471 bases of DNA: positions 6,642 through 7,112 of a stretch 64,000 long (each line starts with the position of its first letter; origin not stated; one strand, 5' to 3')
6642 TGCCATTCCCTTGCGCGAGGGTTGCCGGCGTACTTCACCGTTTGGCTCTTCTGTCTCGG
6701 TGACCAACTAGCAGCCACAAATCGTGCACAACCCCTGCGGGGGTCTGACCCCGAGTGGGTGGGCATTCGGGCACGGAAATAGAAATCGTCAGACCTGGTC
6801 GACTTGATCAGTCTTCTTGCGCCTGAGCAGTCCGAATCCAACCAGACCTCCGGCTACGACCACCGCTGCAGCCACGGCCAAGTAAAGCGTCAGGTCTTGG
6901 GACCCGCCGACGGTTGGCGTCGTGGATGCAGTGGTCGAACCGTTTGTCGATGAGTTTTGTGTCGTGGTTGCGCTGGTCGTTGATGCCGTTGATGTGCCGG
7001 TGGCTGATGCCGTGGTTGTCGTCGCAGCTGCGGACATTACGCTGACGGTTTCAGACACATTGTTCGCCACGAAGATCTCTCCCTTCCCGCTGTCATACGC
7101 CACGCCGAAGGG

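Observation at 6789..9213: Archaeosortase translationally coupled to a YVTN surface protein with a non-PGF C-terminal signal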

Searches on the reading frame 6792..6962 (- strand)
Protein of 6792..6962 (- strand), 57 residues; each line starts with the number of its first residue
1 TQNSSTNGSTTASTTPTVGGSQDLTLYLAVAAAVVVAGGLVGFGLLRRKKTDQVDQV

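Call 16: search_protein_families(library=ncbifam, proteins=[window:6792-6962:-], max_evalue=10)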
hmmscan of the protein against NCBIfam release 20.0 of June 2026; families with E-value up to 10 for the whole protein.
seq(57 aa): 3 families
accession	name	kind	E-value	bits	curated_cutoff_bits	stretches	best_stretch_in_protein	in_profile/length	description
NF033191.4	JDVT-CTERM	domain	0.2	11.6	27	1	18-38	8-30/35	JDVT-CTERM domain-containing protein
TIGR01167.1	LPXTG_anchor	domain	2.3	9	15.9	1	21-50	7-33/34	LPXTG cell wall anchor domain-containing protein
NF041528.1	strep_LAETG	domain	2.4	8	30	1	20-49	6-35/35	LAETG motif-containing sortase-dependent surface protein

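Call 42: find_homologous_proteins(query=A3, max_evalue=10)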
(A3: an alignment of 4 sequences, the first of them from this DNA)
Query A3 (4 sequences): 402 candidates shared short words with the query, none scored E <= 10.
